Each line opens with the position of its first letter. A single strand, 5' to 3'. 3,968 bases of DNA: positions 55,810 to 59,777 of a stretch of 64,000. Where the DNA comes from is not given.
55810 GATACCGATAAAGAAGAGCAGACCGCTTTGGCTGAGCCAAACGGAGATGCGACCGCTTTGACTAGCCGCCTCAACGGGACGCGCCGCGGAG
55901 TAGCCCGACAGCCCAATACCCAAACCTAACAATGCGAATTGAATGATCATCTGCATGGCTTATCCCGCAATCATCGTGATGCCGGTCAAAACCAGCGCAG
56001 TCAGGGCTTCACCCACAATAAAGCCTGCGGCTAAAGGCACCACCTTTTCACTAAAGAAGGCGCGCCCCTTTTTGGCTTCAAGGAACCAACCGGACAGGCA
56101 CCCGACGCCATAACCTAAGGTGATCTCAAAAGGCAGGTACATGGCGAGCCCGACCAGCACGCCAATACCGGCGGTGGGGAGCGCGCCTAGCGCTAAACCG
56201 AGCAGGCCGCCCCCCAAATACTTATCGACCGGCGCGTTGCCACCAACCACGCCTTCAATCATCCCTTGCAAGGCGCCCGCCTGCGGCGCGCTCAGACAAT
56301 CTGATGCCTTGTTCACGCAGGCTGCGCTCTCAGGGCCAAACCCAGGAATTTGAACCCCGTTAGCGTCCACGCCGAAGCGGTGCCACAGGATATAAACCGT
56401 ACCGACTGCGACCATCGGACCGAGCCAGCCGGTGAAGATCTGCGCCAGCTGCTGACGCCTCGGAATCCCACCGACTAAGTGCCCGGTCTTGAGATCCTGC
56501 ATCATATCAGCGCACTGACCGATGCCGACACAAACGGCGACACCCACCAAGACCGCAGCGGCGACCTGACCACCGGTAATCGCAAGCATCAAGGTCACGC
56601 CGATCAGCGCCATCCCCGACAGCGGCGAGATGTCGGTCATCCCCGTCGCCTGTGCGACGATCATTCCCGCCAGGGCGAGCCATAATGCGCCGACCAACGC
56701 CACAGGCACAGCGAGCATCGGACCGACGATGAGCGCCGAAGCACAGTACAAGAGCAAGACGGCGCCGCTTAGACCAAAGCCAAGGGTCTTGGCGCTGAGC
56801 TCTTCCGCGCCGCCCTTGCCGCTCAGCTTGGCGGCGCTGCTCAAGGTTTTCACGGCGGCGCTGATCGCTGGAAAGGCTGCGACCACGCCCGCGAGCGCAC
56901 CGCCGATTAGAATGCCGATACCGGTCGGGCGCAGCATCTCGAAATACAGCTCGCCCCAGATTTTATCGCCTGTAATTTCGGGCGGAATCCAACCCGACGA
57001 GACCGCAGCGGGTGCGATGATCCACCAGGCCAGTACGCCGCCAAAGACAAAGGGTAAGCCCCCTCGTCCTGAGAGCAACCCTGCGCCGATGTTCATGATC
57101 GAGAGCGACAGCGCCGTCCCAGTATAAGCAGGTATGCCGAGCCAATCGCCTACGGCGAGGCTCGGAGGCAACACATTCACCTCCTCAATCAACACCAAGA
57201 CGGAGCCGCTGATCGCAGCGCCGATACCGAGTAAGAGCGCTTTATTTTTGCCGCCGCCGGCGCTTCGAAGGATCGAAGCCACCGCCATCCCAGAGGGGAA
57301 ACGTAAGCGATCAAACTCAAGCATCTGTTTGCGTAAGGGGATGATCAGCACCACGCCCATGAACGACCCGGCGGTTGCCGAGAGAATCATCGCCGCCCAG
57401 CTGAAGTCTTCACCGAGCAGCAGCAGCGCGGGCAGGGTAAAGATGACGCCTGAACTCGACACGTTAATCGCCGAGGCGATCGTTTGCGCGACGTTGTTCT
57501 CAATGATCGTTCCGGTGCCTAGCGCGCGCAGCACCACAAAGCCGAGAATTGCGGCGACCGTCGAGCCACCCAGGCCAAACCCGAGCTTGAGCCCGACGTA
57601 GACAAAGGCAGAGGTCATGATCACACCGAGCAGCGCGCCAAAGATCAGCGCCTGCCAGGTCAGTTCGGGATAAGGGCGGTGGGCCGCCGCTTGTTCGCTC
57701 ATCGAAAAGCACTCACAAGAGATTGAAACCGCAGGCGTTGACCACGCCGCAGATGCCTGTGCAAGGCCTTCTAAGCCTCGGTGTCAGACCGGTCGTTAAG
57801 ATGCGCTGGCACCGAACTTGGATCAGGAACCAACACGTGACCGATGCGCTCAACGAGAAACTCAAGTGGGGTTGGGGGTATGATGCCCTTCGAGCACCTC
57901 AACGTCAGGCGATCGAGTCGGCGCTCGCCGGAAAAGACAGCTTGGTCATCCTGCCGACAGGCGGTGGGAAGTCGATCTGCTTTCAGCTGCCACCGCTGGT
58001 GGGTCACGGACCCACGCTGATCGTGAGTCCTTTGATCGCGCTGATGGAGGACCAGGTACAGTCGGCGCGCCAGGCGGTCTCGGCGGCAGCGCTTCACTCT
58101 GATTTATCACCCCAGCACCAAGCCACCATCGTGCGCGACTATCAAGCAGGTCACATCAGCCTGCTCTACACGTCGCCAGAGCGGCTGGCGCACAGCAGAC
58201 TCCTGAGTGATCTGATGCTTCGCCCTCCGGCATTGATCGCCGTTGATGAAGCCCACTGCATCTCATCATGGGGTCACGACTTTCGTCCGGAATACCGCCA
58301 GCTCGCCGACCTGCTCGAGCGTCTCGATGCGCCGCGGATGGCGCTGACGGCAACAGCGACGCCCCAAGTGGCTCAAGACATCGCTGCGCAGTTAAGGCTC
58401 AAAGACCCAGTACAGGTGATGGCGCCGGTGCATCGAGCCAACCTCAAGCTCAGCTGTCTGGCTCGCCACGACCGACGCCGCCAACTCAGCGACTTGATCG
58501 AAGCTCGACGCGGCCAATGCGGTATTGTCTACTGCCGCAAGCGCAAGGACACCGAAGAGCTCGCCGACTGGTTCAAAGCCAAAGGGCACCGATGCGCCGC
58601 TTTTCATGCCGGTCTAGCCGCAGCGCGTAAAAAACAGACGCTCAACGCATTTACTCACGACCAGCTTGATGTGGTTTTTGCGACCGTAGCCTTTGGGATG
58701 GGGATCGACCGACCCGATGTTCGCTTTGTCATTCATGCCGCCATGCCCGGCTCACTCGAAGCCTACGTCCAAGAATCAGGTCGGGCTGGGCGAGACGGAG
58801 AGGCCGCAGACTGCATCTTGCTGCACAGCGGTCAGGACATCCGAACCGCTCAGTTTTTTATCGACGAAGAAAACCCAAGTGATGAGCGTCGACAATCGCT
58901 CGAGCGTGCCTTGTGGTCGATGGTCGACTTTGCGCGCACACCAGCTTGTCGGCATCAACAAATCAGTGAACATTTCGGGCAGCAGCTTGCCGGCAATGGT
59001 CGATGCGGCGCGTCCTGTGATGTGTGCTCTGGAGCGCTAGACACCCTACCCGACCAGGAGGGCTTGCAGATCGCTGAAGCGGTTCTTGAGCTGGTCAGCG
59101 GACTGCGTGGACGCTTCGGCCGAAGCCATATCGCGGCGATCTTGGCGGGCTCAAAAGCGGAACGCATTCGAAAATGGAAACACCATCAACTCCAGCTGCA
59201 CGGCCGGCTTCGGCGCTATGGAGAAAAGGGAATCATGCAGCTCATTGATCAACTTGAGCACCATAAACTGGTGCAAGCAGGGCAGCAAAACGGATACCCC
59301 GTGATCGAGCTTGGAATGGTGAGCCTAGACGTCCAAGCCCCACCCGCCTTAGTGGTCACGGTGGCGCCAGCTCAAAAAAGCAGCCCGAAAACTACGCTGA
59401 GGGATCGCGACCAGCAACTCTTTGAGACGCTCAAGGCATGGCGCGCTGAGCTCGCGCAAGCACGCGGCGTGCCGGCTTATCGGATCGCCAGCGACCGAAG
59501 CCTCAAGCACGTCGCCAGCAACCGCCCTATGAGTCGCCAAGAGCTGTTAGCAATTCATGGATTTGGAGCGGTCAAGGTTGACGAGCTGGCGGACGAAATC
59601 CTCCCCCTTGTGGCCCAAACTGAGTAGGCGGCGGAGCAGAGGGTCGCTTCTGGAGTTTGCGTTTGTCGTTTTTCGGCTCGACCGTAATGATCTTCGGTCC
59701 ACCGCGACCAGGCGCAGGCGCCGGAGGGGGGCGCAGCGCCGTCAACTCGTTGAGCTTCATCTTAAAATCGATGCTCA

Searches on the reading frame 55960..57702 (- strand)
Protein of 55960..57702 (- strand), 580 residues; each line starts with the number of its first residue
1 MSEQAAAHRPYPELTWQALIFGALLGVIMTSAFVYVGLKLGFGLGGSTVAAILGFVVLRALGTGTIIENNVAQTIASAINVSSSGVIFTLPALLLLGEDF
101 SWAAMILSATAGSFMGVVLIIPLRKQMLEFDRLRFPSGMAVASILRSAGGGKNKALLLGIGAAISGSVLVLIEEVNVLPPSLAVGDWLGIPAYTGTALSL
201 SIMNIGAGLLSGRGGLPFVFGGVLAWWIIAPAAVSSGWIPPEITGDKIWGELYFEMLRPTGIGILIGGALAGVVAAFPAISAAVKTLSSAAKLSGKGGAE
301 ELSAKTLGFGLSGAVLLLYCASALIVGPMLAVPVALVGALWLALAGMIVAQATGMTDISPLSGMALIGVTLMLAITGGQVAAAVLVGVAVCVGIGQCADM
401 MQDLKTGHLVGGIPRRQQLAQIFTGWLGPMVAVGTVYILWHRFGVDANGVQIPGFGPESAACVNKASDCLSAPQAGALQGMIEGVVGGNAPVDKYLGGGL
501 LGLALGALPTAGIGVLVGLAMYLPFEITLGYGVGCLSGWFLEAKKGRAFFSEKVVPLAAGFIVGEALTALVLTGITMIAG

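Call 32: search_protein_families(library=pfam, proteins=[window:55960-57702:-], max_evalue=0.00001)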
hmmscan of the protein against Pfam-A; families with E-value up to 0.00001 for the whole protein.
window:55960-57702:- (580 aa): 1 family
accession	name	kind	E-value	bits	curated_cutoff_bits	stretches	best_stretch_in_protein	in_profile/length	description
PF03169.20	OPT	-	9.9e-57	193.4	25.8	1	13-573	1-620/623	OPT oligopeptide transporter protein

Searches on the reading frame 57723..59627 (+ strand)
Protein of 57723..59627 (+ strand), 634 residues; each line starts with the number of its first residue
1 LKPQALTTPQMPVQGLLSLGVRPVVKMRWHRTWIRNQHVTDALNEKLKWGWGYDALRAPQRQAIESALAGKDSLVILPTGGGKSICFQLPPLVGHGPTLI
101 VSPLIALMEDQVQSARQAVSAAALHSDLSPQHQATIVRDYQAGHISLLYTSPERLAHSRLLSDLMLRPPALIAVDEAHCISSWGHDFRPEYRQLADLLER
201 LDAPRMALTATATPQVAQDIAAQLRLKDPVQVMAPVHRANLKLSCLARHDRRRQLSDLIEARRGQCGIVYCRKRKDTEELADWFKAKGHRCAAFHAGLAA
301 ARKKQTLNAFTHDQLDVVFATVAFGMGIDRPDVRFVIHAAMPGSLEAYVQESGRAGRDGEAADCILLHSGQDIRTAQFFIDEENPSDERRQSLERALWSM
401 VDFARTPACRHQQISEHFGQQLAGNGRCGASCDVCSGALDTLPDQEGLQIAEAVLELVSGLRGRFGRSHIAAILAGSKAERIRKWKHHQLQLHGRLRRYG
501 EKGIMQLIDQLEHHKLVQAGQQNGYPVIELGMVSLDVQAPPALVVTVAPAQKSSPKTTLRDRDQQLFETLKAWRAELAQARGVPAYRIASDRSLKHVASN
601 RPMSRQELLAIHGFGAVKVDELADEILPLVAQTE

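Call 32: search_protein_families(library=pfam, proteins=[window:57723-59627:+], max_evalue=0.00001)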
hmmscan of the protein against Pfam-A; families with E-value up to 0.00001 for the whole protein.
window:57723-59627:+ (634 aa): 5 families
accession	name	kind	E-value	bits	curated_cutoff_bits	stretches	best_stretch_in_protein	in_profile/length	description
PF00270.35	DEAD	-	2.7e-25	89.5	26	1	59-218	3-165/167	DEAD/DEAH box helicase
PF00271.37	Helicase_C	-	2.7e-24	86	23.5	1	252-359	3-110/110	Helicase conserved C-terminal domain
PF00570.28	HRDC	-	6e-18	65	23.8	1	564-630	2-68/68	HRDC domain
PF09382.16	RQC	-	6.8e-15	55.3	23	1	446-532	6-91/114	RQC domain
PF16124.10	RecQ_Zn_bind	-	1.3e-13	51.9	25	1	371-435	2-65/66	RecQ zinc-binding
